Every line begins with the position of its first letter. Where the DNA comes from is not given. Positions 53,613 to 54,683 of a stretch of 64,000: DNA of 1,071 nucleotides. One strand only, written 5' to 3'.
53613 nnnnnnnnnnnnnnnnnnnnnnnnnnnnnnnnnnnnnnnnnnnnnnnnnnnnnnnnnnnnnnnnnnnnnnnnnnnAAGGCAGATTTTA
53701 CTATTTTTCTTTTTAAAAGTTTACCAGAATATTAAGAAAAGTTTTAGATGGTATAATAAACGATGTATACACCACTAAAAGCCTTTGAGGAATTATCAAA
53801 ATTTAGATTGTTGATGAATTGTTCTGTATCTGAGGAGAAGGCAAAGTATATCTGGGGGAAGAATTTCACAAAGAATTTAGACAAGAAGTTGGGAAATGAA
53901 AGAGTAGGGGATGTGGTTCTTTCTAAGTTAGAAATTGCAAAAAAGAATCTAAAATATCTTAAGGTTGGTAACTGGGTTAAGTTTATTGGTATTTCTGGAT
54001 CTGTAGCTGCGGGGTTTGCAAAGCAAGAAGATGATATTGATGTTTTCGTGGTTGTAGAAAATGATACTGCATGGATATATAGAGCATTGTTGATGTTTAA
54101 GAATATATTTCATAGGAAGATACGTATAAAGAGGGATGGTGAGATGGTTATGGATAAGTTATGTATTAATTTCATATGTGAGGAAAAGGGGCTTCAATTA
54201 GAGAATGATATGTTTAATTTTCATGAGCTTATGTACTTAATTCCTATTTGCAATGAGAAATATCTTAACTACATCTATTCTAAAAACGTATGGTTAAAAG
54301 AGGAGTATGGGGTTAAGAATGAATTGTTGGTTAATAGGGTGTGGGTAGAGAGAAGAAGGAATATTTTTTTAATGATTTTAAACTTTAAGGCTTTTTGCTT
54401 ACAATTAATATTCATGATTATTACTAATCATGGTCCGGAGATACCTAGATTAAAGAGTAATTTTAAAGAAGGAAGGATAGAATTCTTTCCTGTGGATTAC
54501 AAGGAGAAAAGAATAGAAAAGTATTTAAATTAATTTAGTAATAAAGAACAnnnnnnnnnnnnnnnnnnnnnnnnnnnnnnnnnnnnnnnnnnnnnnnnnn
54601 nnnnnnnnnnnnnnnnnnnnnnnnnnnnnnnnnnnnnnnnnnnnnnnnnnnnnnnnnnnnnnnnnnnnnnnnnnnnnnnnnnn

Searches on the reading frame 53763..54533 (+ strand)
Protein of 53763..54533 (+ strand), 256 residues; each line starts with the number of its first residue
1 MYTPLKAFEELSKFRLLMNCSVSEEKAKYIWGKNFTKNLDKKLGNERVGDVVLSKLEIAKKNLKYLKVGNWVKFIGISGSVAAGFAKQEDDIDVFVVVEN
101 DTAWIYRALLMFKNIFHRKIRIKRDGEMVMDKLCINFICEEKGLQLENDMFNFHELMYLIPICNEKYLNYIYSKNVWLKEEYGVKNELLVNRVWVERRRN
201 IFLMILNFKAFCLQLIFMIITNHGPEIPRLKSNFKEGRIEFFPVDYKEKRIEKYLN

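Call 5: search_protein_families(library=pfam, proteins=[window:53763-54533:+], max_evalue=1)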
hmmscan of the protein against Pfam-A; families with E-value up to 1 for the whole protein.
window:53763-54533:+ (256 aa): 2 families
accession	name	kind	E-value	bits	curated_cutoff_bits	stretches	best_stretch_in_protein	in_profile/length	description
PF01909.29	NTP_transf_2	-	0.0001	23.1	21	1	69-103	13-45/93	Nucleotidyltransferase domain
PF18765.7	Polbeta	-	0.00032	21.2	26.9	1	64-111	5-52/93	Polymerase beta, Nucleotidyltransferase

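Call 7: search_protein_families(library=ncbifam, proteins=[window:53763-54533:+], max_evalue=1)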
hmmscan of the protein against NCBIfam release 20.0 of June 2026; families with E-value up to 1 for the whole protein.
window:53763-54533:+ (256 aa): 1 family
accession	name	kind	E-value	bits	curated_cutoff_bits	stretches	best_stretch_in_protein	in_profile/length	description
NF047752.1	MntA_antitoxin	equivalog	0.17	11.8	60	1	72-101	7-36/106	type VII toxin-antitoxin system MntA family adenylyltransferase antitoxin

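Call 8: search_protein_families(library=padloc, proteins=[window:53763-54533:+], max_evalue=1)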
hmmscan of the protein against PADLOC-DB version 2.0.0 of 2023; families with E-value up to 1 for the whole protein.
window:53763-54533:+ (256 aa): 6 families
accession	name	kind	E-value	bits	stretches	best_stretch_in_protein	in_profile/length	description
PDLC04906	PDC-S09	-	1.7e-05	23.1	1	56-123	8-78/98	-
PDLC04368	PDC-M05A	-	0.00033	18.6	1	72-122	107-158/201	-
PDLC04904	PDC-S09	-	0.0016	16.6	1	67-121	20-76/104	-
PDLC01402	Cas4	-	0.0032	15.2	1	16-82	5-67/160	"CAS-I,CAS-II,CAS-III,CAS-IV,CAS-V,CAS-VI; acquisition_associated"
PDLC04903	PDC-S09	-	0.011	14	1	69-102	23-56/108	-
PDLC04902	PDC-S09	-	0.014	13.7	1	69-104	18-53/97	-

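Call 9: find_homologous_proteins(query=window:53763-54533:+, max_evalue=0.001)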
Query window:53763-54533:+ (256 aa): 180 proteins with E <= 0.001 among 627 candidates; the best 120 are listed.
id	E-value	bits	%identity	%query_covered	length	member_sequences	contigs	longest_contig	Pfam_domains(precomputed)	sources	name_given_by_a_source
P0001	1.9e-155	534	100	93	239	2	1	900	-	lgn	-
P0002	3.7e-118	412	71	100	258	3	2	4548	-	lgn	-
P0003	8.4e-118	411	72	100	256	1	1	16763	-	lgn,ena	-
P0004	7.4e-117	408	71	100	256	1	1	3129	-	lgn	-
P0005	1.0e-113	398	69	100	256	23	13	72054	-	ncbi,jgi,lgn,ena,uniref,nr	ncbi:MAG: hypothetical protein UR96_C0027G0008 [candidate division WS6 bacterium GW2011_GWC1_36_11]|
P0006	7.3e-112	391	69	99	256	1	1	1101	-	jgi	-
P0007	9.7e-112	391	68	100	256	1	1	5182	PF01909.30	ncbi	-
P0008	6.8e-103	362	67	93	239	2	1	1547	-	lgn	-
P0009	1.3e-101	358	65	98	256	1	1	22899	PF18765.8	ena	-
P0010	3.1e-101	357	65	100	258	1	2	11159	-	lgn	-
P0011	1.1e-99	352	63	100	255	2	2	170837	PF01909.30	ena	-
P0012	8.6e-99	349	62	100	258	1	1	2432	-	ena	-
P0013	1.0e-96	342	60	100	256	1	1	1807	PF01909.30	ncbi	-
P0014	1.3e-94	335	61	100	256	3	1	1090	-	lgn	-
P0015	2.2e-92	328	60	98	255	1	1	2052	-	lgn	-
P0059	1.7e-78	282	55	96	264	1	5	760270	-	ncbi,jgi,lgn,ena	jgi:predicted nucleotidyltransferase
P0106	1.7e-73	266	50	98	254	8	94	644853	-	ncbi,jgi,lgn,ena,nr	ncbi:hypothetical protein KBG23_02855 [Candidatus Dojkabacteria bacterium]|nr:hypothetical protein [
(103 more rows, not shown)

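Call 11: find_encoding_contigs(protein=P0005, flank=6000, max_places=2)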
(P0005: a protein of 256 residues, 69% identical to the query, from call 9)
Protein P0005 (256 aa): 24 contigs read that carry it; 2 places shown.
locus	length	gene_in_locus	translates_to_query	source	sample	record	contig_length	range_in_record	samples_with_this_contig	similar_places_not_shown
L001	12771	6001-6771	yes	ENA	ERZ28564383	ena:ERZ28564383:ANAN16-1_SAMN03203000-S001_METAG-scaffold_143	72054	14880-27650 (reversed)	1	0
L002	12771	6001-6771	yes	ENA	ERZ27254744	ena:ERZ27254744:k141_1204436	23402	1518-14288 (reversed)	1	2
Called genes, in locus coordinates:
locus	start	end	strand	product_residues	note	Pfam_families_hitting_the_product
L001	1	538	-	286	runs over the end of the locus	-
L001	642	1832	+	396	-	PF00004:AAA, PF07724:AAA_2, PF07728:AAA_5 (weak), PF22667:Lon_lid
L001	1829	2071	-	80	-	-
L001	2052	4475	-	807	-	PF19044:P-loop_TraG, PF01935:DUF87, PF12846:AAA_10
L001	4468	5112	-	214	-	PF26593:TraC-like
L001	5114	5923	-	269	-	PF12666:PrgI (weak)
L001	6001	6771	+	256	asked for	-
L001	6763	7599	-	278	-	PF04383:KilA-N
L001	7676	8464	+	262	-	PF00561:Abhydrolase_1, PF02230:Abhydrolase_2 (faint), PF12697:Abhydrolase_6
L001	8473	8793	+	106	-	-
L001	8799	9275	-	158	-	-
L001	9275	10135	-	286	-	PF00892:EamA, PF03151:TPT (weak), PF00892:EamA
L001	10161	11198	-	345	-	PF02463:SMC_N, PF13175:AAA_15, PF13476:AAA_23, PF13555:AAA_29 (faint), PF13304:AAA_21 (weak)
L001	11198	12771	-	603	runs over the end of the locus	PF00009:GTP_EFTU, PF01926:MMR_HSR1 (weak), PF14492:EFG_III (faint), PF00679:EFG_C, PF06421:LepA_C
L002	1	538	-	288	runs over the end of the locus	-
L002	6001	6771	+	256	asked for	-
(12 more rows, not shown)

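Call 12: find_encoding_contigs(protein=P0059, flank=6000, max_places=2)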
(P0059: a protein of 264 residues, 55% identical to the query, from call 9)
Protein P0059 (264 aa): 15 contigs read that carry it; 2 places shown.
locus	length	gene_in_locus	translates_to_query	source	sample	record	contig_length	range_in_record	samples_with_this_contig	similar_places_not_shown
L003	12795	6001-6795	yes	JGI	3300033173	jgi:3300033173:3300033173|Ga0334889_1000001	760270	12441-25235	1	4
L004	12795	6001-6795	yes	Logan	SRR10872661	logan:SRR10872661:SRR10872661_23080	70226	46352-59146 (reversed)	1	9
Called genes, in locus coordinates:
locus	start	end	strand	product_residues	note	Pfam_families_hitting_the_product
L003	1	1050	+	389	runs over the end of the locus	PF00004:AAA, PF07724:AAA_2 (weak), PF22667:Lon_lid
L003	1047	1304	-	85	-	-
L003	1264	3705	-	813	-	PF01935:DUF87 (weak), PF19044:P-loop_TraG, PF12846:AAA_10 (faint)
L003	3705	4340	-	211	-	PF26593:TraC-like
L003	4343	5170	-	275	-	PF12666:PrgI (weak)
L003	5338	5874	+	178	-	-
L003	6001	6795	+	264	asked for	-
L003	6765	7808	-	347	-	PF02463:SMC_N, PF13175:AAA_15 (weak), PF13476:AAA_23, PF13514:AAA_27 (weak), PF13304:AAA_21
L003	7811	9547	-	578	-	PF00009:GTP_EFTU, PF00679:EFG_C, PF06421:LepA_C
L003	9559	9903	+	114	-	-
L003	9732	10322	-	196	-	-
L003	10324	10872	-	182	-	-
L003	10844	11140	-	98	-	PF01649:Ribosomal_S20p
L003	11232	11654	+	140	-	PF05345:He_PIG (faint)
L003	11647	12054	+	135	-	-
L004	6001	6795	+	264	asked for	-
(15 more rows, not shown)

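Call 13: find_encoding_contigs(protein=P0106, flank=6000, max_places=2)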
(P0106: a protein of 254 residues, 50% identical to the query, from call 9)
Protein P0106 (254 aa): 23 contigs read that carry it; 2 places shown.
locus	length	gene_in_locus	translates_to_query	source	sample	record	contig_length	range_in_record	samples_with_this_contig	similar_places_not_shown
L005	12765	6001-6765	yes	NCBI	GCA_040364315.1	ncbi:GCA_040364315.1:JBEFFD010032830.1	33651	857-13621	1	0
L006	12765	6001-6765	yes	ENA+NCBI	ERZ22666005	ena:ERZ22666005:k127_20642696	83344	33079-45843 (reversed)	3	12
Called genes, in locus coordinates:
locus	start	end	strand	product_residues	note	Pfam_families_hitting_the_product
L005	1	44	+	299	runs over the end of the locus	?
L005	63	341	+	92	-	-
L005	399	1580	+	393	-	PF00004:AAA, PF07724:AAA_2, PF07728:AAA_5, PF22667:Lon_lid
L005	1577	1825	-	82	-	-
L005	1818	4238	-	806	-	PF01935:DUF87, PF19044:P-loop_TraG, PF12846:AAA_10 (faint)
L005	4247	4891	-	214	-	PF26593:TraC-like (weak)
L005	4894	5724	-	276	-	PF12666:PrgI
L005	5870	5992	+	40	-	-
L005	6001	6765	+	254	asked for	-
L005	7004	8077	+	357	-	-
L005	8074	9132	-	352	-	PF02463:SMC_N, PF13175:AAA_15, PF13476:AAA_23, PF13555:AAA_29 (weak), PF13304:AAA_21 (faint)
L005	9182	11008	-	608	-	PF00009:GTP_EFTU, PF01926:MMR_HSR1 (faint), PF14492:EFG_III (faint), PF00679:EFG_C, PF06421:LepA_C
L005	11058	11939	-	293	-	PF00398:RrnaAD, PF13649:Methyltransf_25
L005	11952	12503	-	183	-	-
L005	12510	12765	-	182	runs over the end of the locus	-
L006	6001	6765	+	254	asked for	-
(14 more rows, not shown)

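Call 20: search_solved_structures(query=A1, max_evalue=10, show_alignments=2)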
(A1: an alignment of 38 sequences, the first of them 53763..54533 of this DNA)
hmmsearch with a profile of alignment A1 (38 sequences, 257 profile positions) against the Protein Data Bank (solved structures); distinct sequences matched with E-value up to 10: 1.
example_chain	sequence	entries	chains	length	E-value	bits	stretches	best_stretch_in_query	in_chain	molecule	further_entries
1wot_A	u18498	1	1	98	0.27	13.7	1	75-110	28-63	PUTATIVE MINIMAL NUCLEOTIDYLTRANSFERASE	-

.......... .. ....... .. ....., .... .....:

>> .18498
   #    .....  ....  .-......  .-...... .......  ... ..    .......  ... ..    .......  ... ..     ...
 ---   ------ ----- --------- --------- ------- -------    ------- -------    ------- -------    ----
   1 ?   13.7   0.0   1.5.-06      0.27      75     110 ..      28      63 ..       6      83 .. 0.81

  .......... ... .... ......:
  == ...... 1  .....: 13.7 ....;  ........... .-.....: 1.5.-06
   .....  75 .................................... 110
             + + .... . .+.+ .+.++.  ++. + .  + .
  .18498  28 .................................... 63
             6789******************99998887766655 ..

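Call 27: predict_structure(alignment_id=A1)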
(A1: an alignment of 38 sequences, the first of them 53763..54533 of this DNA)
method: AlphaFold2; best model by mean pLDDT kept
length: 256 residues; sequences in the alignment: 38
mean_pLDDT: 90.8   pTM: 0.88
mean pLDDT of the five models: 90.8, 90.7, 88.2, 87.9, 85.5
residues with pLDDT >= 90: 177; 70-90: 73; 50-70: 6; < 50: 0
segments of 3 or more residues with pLDDT < 50: none
pLDDT, mean of each block of 10 residues (from residue 1): 86 91 94 93 78 95 91 95 90 96 94 90 89 94 94 96 96 97 95 79 94 91 82 92 81 86
secondary structure, 60 per line:
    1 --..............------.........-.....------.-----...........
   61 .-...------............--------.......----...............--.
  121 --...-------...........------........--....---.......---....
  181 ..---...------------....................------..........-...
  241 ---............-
elements in order: H3-16 H24-31 H33-37 H50-61 E72-78 H79-83 E92-98 H103-117 E133-140 H150-157 E160-163 H167-173 H177-182 H201-220 H227-236 E238-240 H244-255

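Call 30: fold_search(model_id=the predicted structure, library=pdb)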
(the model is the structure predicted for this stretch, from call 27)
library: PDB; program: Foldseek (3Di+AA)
matches with E <= 10: 366; with E <= 0.001: 0
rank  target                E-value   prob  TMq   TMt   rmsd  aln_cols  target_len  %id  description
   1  5g4a_B                1.7e-03  1.00  0.26  0.26   4.4        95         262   19  AadA in complex with ATP and magnesium (released 2017-11-29)
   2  5luh_A                2.0e-03  1.00  0.26  0.25   4.4        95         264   19  AadA E87Q in complex with ATP, calcium and streptomycin (released 2018-01-17)
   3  5g4a_A                2.2e-03  1.00  0.26  0.26   4.4        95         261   19  AadA in complex with ATP and magnesium (released 2017-11-29)
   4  5luh_B                2.4e-03  1.00  0.26  0.25   4.4        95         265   19  AadA E87Q in complex with ATP, calcium and streptomycin (released 2018-01-17)
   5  6fzb_B                2.6e-03  1.00  0.25  0.25   4.5        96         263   19  AadA in complex with ATP, magnesium and streptomycin (released 2018-06-13)
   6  5lpa_A                3.4e-03  1.00  0.27  0.26   4.5        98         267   18  AadA E87Q in complex with ATP, calcium and dihydrostreptomycin (released 2018-01-17)
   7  6sxj                  5.8e-03  0.87  0.27  0.27  14.1       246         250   15  Crystal structure of spectinomycin adenyltransferase AAD(9) from Enterococcus faecialis (released 2020-04-15)
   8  6fzb_A                6.5e-03  1.00  0.26  0.26   4.4        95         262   19  AadA in complex with ATP, magnesium and streptomycin (released 2018-06-13)
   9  4cs6                  7.7e-03  1.00  0.26  0.26   4.1        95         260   20  Crystal structure of AadA - an aminoglycoside adenyltransferase (released 2015-03-25)
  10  1kny_A                1.1e-02  0.93  0.31  0.31  19.6       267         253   10  KANAMYCIN NUCLEOTIDYLTRANSFERASE (released 1996-08-17)
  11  6xz0                  1.3e-02  0.77  0.27  0.27  13.5       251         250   14  Crystal structure of spectinomycin adenyltransferase AAD(9) from Enterococcus faecialis with spectinomycin (released 2020-04-15)
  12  6un8_B                1.4e-02  0.94  0.32  0.32  18.1       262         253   11  Wild type ANT bound to neomycin (released 2020-05-06)
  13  1no5_A                1.7e-02  0.99  0.27  0.58   4.5       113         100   17  Structure of HI0073 from Haemophilus influenzae, the nucleotide binding domain of the HI0073/HI0074 two protein nucleo (released 2004-03-16)
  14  7bxo_E                1.7e-02  0.87  0.22  0.39  12.1       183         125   11  Crystal structure of the toxin-antitoxin with AMP-PNP (released 2020-09-30)
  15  7ae9_G                1.7e-02  0.85  0.24  0.37  13.1       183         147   14  Crystal structure of mono-AMPylated HEPN(R46E) toxin in complex with MNT antitoxin (released 2020-12-30)
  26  1wot_MODEL_1_A        1.0e-01  0.75  0.24  0.49   5.3       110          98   18  Structure of putative minimal nucleotidyltransferase (released 2004-09-07)
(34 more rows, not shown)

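Call 33: search_protein_representatives(alignment_id=A1)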
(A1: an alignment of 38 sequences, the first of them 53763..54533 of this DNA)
Query: 38 sequences, 257 profile positions. Proteins with E-value up to 0.001 (for the whole library): 3466; up to 1e-10: 1415; up to 1e-30: 62. The best 150 are listed.
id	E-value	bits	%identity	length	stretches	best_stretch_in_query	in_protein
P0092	7.5e-100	349.8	-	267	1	3-251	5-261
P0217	8.0e-98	343.2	-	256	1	5-251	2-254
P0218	3.1e-84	298.6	-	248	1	18-256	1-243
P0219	1.1e-80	287.0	-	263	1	4-252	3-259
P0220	5.6e-79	281.4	-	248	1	6-252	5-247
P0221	2.6e-78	279.2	-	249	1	4-253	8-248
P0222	9.0e-75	267.6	-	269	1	5-252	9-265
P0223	3.0e-74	265.9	-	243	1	2-175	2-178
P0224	1.9e-72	260.0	-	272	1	12-256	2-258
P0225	1.9e-68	246.9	-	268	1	7-255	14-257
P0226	4.6e-68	245.7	-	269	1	3-256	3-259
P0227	8.2e-66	238.3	-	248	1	4-252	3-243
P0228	1.1e-64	234.6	-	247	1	2-250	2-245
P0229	2.6e-64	233.3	-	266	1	4-255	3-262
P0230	4.3e-64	232.6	-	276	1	6-256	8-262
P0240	1.2e-57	211.5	-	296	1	7-256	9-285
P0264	2.5e-47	177.7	-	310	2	4-183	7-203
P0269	1.9e-44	168.3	-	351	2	46-250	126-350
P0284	3.0e-27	111.9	-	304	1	45-255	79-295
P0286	6.6e-27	110.8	-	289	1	45-255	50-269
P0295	4.5e-26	108.0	-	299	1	25-257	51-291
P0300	1.3e-25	106.5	-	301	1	44-255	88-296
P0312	1.5e-24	103.0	-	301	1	19-255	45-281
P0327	1.3e-23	100.0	-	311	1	41-256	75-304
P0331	1.7e-23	99.6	-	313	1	45-253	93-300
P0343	6.0e-23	97.8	-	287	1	44-255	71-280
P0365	5.1e-22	94.8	-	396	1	46-228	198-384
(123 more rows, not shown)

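Call 34: search_protein_families(library=pfam, proteins=[P0284, P0286, P0295, P0300, P0312, P0327, P0331, P0365, P0269, P0264], max_evalue=0.01)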
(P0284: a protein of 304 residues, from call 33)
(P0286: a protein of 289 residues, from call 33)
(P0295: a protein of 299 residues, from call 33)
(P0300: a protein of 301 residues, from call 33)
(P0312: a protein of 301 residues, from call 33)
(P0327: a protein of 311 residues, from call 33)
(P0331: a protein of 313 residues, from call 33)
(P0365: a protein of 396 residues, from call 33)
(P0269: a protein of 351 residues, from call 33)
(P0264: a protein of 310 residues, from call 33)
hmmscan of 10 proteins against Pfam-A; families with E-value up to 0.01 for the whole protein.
P0284 (304 aa): 2 families
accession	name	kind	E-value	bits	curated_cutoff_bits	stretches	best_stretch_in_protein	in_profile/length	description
PF18765.7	Polbeta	-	0.0025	18.4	26.9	1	96-142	3-43/93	Polymerase beta, Nucleotidyltransferase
PF01909.29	NTP_transf_2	-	0.0048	17.7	21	0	110-136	18-44/93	Nucleotidyltransferase domain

P0286 (289 aa): 0 families

P0295 (299 aa): 1 family
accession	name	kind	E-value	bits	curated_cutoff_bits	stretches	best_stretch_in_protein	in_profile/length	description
PF18765.7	Polbeta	-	0.0025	18.4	26.9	1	92-151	6-65/93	Polymerase beta, Nucleotidyltransferase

P0300 (301 aa): 2 families
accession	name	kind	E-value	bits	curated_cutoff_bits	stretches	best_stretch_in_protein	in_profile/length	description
PF01909.29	NTP_transf_2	-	0.00017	22.4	21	1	109-143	7-41/93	Nucleotidyltransferase domain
PF18765.7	Polbeta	-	0.0012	19.4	26.9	1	106-145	3-42/93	Polymerase beta, Nucleotidyltransferase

P0312 (301 aa): 0 families

P0327 (311 aa): 1 family
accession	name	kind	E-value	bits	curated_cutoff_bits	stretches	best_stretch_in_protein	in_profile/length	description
PF18765.7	Polbeta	-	0.0015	19.1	26.9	1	104-140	11-47/93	Polymerase beta, Nucleotidyltransferase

P0331 (313 aa): 1 family
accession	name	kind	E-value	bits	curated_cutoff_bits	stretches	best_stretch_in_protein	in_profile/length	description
PF18765.7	Polbeta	-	0.0017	18.9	26.9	1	108-157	1-50/93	Polymerase beta, Nucleotidyltransferase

P0365 (396 aa): 2 families
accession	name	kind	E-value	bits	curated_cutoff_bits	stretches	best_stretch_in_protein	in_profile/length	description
PF18765.7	Polbeta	-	2.3e-05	24.9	26.9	1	214-253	3-42/93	Polymerase beta, Nucleotidyltransferase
PF01909.29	NTP_transf_2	-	0.00079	20.2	21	1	219-254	10-44/93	Nucleotidyltransferase domain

P0269 (351 aa): 2 families
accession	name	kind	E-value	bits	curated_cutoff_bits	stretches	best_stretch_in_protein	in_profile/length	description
PF01909.29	NTP_transf_2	-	0.00071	20.4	21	1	152-182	14-44/93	Nucleotidyltransferase domain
PF18765.7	Polbeta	-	0.00084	19.9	26.9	1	152-187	13-48/93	Polymerase beta, Nucleotidyltransferase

P0264 (310 aa): 2 families
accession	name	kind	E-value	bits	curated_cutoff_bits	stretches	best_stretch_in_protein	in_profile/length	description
PF01909.29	NTP_transf_2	-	2.6e-05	25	21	1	84-115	14-45/93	Nucleotidyltransferase domain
PF18765.7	Polbeta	-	3.3e-05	24.4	26.9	1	83-145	12-70/93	Polymerase beta, Nucleotidyltransferase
